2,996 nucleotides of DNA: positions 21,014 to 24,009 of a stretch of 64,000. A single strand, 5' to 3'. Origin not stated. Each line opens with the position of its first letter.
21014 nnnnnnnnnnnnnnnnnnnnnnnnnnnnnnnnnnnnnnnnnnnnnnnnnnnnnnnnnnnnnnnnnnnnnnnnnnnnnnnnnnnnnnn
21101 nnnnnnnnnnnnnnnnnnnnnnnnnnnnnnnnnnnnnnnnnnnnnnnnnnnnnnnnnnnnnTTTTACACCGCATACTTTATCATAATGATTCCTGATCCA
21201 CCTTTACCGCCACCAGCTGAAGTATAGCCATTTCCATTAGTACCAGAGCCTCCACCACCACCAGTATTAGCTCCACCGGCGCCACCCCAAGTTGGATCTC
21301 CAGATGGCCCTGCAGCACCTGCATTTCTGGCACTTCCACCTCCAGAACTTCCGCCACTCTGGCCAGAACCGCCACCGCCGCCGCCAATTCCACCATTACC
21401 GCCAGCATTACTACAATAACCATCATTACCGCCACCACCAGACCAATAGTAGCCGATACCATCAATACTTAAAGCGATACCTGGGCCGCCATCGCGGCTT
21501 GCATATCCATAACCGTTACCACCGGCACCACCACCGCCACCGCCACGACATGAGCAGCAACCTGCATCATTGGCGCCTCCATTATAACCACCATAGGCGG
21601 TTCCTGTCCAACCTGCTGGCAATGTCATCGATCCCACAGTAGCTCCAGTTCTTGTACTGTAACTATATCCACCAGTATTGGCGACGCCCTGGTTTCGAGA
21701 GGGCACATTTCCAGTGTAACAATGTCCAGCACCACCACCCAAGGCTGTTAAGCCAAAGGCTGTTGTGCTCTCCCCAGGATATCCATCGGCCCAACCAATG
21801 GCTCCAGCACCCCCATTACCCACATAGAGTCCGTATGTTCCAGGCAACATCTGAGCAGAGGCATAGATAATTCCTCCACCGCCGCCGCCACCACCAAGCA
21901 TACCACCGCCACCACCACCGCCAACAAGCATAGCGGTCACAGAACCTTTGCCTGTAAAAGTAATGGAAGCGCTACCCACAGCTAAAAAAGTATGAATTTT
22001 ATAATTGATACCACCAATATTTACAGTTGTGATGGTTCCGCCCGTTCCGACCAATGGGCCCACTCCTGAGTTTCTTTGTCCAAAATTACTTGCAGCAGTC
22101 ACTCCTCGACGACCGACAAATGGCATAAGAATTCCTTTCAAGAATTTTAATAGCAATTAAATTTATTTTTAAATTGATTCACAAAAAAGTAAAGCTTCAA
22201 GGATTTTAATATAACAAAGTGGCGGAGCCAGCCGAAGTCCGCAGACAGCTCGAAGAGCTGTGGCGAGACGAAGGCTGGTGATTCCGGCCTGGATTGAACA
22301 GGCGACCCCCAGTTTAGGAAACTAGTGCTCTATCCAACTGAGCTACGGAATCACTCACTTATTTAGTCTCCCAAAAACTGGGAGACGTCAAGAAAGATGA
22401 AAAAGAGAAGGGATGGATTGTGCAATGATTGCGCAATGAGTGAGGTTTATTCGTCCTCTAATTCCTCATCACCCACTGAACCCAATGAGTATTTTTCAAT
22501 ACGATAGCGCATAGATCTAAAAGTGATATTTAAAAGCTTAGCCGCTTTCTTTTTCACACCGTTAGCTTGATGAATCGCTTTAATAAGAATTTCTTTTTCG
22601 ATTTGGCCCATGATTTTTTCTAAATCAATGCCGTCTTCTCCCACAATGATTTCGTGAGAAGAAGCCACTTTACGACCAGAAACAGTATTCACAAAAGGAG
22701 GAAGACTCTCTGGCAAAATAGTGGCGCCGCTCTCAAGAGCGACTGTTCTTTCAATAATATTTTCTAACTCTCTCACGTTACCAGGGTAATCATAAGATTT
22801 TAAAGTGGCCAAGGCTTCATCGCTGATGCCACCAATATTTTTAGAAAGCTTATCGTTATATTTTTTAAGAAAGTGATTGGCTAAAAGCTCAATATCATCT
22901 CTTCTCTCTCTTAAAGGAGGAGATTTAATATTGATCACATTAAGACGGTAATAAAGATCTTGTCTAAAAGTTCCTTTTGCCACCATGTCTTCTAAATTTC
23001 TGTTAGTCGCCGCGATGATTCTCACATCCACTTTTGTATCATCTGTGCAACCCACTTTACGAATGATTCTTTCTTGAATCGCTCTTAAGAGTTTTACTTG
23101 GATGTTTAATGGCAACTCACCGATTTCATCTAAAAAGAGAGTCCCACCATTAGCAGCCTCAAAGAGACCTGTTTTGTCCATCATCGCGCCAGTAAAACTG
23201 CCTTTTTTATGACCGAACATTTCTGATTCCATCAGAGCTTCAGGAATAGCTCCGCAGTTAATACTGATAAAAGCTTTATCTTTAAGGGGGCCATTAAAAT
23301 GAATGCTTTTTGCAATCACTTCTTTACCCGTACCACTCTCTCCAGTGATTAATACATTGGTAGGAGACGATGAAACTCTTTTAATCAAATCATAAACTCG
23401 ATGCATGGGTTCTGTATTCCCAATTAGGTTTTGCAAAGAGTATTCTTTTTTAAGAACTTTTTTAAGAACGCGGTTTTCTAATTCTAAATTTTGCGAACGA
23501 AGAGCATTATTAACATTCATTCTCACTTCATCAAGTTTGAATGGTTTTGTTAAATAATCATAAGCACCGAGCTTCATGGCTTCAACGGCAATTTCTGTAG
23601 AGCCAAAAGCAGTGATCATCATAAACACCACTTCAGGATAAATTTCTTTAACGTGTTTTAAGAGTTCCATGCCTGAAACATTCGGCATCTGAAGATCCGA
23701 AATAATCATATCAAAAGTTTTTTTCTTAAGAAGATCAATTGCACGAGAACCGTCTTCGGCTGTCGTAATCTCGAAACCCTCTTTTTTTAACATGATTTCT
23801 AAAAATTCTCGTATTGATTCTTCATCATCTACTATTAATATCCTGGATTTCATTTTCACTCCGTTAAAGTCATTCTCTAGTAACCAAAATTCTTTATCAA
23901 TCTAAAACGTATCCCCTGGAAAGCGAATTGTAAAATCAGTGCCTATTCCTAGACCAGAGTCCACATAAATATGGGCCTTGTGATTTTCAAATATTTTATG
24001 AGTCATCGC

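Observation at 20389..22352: Translationally coupled GRD / Trp-rich / Cys-rich three-gene module next to tRNA-Arg(CCU)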

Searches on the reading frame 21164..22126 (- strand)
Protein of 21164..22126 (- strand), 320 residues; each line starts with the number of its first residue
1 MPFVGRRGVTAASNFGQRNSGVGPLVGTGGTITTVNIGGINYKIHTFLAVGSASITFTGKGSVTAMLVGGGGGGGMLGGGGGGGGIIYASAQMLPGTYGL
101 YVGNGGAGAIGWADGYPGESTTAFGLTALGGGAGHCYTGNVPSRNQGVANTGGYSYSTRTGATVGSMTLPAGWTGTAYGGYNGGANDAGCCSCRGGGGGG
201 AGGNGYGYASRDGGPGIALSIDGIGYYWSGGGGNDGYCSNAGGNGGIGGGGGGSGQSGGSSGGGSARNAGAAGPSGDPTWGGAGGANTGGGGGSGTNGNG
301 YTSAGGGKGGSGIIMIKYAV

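Call 4: search_protein_families(library=pfam, proteins=[window:21164-22126:-], max_evalue=1)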
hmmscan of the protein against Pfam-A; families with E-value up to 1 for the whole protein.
window:21164-22126:- (320 aa): 1 family
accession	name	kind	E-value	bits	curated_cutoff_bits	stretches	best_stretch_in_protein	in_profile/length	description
PF21722.4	Gly_rich_2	-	3.8e-06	27.5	24.3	1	54-318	7-225/226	Glycine-rich domain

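Call 5: search_protein_families(library=phrogs, proteins=[window:21164-22126:-], max_evalue=1)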
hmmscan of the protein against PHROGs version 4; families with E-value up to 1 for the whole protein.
window:21164-22126:- (320 aa): 1 family
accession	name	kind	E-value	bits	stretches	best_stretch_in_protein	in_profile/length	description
phrog_2295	-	unknown function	1.8e-19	70.9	1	22-319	556-847/1183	-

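Call 6: search_protein_families(library=ncbifam, proteins=[window:21164-22126:-], max_evalue=1)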
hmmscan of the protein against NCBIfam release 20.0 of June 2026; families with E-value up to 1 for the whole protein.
window:21164-22126:- (320 aa): 0 families

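Call 13: search_dna_similar(collection=phages, mode=protein, query=window:21164-22126:-, max_evalue=0.00001)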
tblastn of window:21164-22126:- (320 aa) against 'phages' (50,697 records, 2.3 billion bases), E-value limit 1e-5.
No match.

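Call 58: search_solved_structures(query=A3, max_evalue=1)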
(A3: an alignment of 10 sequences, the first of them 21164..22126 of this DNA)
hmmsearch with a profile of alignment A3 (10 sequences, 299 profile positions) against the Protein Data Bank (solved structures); distinct sequences matched with E-value up to 1: 15.
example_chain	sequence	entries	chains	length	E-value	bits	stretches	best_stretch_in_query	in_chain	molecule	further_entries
7yfw_a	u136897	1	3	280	0.00036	23.7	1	120-295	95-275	Pam3 fiber proreins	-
7ypx_A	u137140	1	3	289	0.00039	23.5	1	120-295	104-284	Pam3 tail fiber proreins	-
9mgb_a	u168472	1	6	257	0.0023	21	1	51-139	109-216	CL33 scFv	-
9hy1_A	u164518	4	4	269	0.0048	20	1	33-135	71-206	sc-4E (scFv derived from the mAb 4E1 against CD93)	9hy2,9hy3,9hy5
7lrz_A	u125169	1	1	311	0.011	18.8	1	77-209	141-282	ALK tyrosine kinase receptor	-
7mzy_A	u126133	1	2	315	0.011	18.8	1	77-209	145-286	ALK tyrosine kinase receptor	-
7nwz_F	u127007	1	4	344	0.014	18.5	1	77-209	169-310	ALK tyrosine kinase receptor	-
7mzw_A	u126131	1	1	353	0.015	18.4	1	77-209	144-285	ALK tyrosine kinase receptor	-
7n00_A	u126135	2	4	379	0.017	18.2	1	77-209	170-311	ALK tyrosine kinase receptor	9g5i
7nx3_A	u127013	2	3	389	0.018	18.1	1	77-209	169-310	ALK tyrosine kinase receptor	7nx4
1dzb_A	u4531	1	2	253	0.018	18.1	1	55-141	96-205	SCFV FRAGMENT 1F9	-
7ls0_A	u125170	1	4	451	0.025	17.6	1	77-209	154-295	ALK tyrosine kinase receptor fused with ALK and LTK ligand 2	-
7eoy_B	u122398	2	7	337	0.051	16.6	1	53-89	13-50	Capsid protein,Immunoglobulin G-binding protein A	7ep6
2ybr_B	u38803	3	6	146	0.12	15.4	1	69-137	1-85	SINGLE CHAIN ANTIBODY FRAGMENT 9004G | SINGLE CHAIN ANTIBODY FRAGMENT LR, LIGHT CHAIN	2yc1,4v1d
8pwu_B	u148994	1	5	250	0.17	14.9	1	60-136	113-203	monoclonal antibody MAD10-255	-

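Call 67: predict_structure(alignment_id=A3)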
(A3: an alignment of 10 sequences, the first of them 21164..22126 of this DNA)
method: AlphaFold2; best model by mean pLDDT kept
length: 320 residues; sequences in the alignment: 10
mean_pLDDT: 53.6   pTM: 0.59
mean pLDDT of the five models: 53.6, 51.0, 50.5, 48.5, 48.3
residues with pLDDT >= 90: 4; 70-90: 69; 50-70: 75; < 50: 172
segments of 3 or more residues with pLDDT < 50: 1-21, 111-116, 118-126, 135-215, 231-280, 299-302
pLDDT, mean of each block of 10 residues (from residue 1): 41 42 76 85 82 82 79 64 68 81 64 45 48 50 43 36 31 34 39 47 34 50 53 44 36 32 30 38 59 58 61 83
secondary structure, 60 per line:
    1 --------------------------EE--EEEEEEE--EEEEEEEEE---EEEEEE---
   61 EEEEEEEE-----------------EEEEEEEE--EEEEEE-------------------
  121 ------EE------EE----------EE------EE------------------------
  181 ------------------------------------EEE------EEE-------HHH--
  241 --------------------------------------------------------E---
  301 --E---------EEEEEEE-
elements in order: E31-37 E40-48 E52-57 E61-68 E86-93 E96-101 E217-219 E226-228 E313-319

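Call 71: fold_search(model_id=the predicted structure, library=pdb)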
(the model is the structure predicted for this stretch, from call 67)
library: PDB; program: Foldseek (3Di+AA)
matches with E <= 10: 245; with E <= 0.001: 0
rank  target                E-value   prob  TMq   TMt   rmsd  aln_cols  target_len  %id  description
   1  7ypx_A                5.6e-02  0.91  0.34  0.42   8.3       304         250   20  Cyanophage Pam3 fiber (released 2022-11-09)
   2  9d93_Pa               1.8e-01  0.75  0.29  0.17  12.1       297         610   12  Mycobacteriophage Bxb1 tail tip - Composite map and model (released 2024-09-25)
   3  6bye_A                2.3e-01  0.47  0.11  0.04  13.0        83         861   14  Crystal structure of the GH2 exo-beta-mannanase from Xanthomonas axonopodis pv. citri in complex with mannose (released 2018-07-18)
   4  6byc                  2.9e-01  0.44  0.11  0.05  13.4        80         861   10  Crystal structure of the GH2 exo-beta-mannanase from Xanthomonas axonopodis pv. citri (released 2018-07-18)
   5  6byg_B                3.1e-01  0.44  0.11  0.05  13.4        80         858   10  Crystal structure of the nucleophile mutant (E575A) of the GH2 exo-beta-mannanase from Xanthomonas axonopodis pv. citr (released 2018-07-18)
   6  6byi_A                4.9e-01  0.35  0.11  0.05  13.4        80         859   10  Crystal structure of the acid-base mutant (E477A) of the GH2 exo-beta-mannanase from Xanthomonas axonopodis pv. citri (released 2018-07-18)
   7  6byg_A                5.2e-01  0.25  0.10  0.04  12.8        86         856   15  Crystal structure of the nucleophile mutant (E575A) of the GH2 exo-beta-mannanase from Xanthomonas axonopodis pv. citr (released 2018-07-18)
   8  7nx1                  6.0e-01  0.23  0.15  0.17   8.1       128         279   14  TG domain of LTK (released 2021-10-27)
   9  5wvp                  7.1e-01  0.10  0.09  0.04  11.5        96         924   10  Expression, characterization and crystal structure of a novel beta-glucosidase from Paenibacillus barengoltzii (released 2018-01-31)
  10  5wug                  7.1e-01  0.08  0.09  0.04  13.0        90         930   14  Expression, characterization and crystal structure of a novel beta-glucosidase from Paenibacillus barengoltzii (released 2018-01-31)
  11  6xj9_A                7.1e-01  0.06  0.08  0.04  15.5        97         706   12  Structure of PfGH50B (released 2020-09-16)
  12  4i7b_A                7.4e-01  0.08  0.10  0.14  10.7        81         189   10  Siah1 bound to synthetic peptide (ACE)KLRPV(ABA)MVRPTVR (released 2013-08-14)
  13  7mzy_A                1.0e+00  0.04  0.16  0.17  20.4       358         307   14  Anaplastic lymphoma kinase (ALK) extracellular fragment of ligand binding region 673-986 (released 2021-11-24)
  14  2vr4_A                1.0e+00  0.03  0.09  0.04  17.2       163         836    7  Transition-state mimicry in mannoside hydrolysis: characterisation of twenty six inhibitors and insight into binding f (released 2008-04-08)
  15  9nhm_A                1.0e+00  0.01  0.06  0.05  18.6        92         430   12  BG505-CH505 Env glycoprotein in complex with NHP pAb V1V2V3-1 isolated from animal RUu18 at week 14 (released 2025-06-25)
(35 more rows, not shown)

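Call 122: find_homologous_proteins(query=window:21164-22126:-, max_evalue=0.00001)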
Query window:21164-22126:- (320 aa): 124 proteins with E <= 0.00001 among 8000 candidates; the best 120 are listed.
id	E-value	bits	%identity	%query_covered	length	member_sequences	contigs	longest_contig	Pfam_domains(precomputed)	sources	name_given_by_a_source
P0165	6.6e-179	613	99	100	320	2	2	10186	PF21722.5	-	-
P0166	3.1e-85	305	59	75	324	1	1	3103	PF21722.5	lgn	-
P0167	1.2e-74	270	58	62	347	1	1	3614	PF21722.5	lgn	-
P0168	1.1e-69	253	57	95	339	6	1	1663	PF21722.5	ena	-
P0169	6.5e-68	248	55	95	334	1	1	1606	PF21722.5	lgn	-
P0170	5.4e-66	241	46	69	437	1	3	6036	PF21722.5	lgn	-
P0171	1.1e-64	237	54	99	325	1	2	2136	PF21722.5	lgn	-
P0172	2.1e-49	187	45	64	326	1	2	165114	PF21722.5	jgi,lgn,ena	jgi:hypothetical protein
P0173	1.5e-42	164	42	94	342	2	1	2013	PF21722.5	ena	-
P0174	5.8e-30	123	41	100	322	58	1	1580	PF21722.5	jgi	-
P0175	2.5e-28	117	37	64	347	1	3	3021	PF21722.5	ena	-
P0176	5.9e-27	113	44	36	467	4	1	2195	PF21722.5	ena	-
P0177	3.6e-26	110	36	17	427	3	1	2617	PF21722.5,PF26696.1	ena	-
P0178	6.5e-26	109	32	66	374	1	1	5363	PF21722.5,PF26696.1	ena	-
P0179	9.5e-24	102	59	19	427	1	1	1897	PF21722.5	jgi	jgi:hypothetical protein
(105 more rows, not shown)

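Call 124: find_encoding_contigs(protein=P0172, flank=6000, max_places=2)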
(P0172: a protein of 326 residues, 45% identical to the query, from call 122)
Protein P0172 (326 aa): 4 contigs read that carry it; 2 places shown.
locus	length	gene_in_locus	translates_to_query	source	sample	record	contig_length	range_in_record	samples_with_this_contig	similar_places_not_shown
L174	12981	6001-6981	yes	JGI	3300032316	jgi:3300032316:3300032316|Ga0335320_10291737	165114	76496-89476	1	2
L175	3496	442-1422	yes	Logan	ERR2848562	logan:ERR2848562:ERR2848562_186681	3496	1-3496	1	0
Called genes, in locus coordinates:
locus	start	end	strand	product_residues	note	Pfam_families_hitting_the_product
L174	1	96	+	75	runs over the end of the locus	-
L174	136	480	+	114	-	-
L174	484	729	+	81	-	-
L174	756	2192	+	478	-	-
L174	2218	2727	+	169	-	-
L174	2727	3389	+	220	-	-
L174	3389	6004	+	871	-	PF18454:Mtd_N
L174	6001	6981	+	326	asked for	PF21722:Gly_rich_2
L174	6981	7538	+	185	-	-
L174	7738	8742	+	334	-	PF13884:Peptidase_S74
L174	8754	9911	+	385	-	PF25390:WD40_RLD, PF00415:RCC1, PF13540:RCC1_2, PF00415:RCC1, PF13540:RCC1_2, PF00415:RCC1, PF25390:WD40_RLD, PF00415:RCC1, +7 more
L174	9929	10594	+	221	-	-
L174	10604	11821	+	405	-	PF00415:RCC1, PF25390:WD40_RLD, PF13540:RCC1_2, PF00415:RCC1, PF13540:RCC1_2, PF00415:RCC1, PF13540:RCC1_2, PF00415:RCC1, +7 more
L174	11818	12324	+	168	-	-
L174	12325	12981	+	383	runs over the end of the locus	PF00415:RCC1, PF25390:WD40_RLD, PF13540:RCC1_2, PF00415:RCC1, PF25390:WD40_RLD, PF13540:RCC1_2, PF00415:RCC1, PF13540:RCC1_2, +8 more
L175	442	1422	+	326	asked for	PF21722:Gly_rich_2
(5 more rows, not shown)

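Call 125: find_encoding_contigs(protein=P0166, flank=4000, max_places=2)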
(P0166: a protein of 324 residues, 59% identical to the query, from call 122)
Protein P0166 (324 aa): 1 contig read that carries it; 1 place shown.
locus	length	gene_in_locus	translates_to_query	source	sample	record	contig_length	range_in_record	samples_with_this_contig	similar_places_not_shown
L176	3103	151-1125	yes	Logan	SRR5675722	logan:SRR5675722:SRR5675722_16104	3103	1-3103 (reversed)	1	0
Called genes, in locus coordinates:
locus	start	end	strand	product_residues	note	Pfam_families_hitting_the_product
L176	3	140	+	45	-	?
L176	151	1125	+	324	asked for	PF21722:Gly_rich_2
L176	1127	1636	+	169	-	-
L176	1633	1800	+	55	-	PF19668:DUF6171 (weak)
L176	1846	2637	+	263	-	-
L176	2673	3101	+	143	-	?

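Call 126: find_encoding_contigs(protein=P0170, flank=5000, max_places=2)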
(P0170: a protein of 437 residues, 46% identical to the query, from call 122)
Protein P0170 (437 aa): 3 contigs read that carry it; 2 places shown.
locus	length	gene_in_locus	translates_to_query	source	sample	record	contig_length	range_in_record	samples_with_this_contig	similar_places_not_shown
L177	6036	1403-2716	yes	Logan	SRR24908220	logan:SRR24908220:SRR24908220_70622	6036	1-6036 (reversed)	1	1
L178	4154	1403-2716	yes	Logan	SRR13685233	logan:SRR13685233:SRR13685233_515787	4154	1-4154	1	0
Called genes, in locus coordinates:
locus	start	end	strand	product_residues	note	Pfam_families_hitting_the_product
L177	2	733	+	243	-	?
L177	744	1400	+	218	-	-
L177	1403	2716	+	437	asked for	PF21722:Gly_rich_2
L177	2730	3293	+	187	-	-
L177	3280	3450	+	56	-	PF19668:DUF6171 (weak)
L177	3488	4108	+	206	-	PF20043:DUF6445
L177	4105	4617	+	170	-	-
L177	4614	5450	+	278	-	PF00685:Sulfotransfer_1, PF13469:Sulfotransfer_3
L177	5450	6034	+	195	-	?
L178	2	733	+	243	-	?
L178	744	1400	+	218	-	-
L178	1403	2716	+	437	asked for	PF21722:Gly_rich_2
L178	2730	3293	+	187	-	-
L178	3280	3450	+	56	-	PF19668:DUF6171 (weak)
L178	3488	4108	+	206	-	PF20043:DUF6445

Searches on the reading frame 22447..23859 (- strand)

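Call 62: search_protein_families(library=pfam, proteins=[window:22447-23859:-], max_evalue=0.001)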
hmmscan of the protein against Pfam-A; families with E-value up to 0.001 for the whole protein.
window:22447-23859:- (470 aa): 7 families
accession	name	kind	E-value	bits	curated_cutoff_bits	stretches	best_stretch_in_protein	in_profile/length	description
PF00158.32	Sigma54_activat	-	1.8e-71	239.7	20.2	1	145-311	1-167/168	Sigma-54 interaction domain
PF00072.30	Response_reg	-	1.8e-31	109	30.2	1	7-114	1-108/111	Response regulator receiver domain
PF25601.1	AAA_lid_14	-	1.9e-27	95.3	27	1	317-392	1-76/87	AAA+ ATPase lid domain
PF14532.12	Sigma54_activ_2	-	1.8e-20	74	25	1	146-316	1-138/138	Sigma-54 interaction domain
PF02954.25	HTH_8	-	1.5e-11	44.2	22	1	418-457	3-42/42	Bacterial regulatory protein, Fis family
PF07728.20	AAA_5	-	1.3e-06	28.9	22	1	168-288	1-124/139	AAA domain (dynein-related subfamily)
PF00004.35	AAA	-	0.00038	21.3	21.2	0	169-289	1-111/131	ATPase family associated with various cellular activities (AAA)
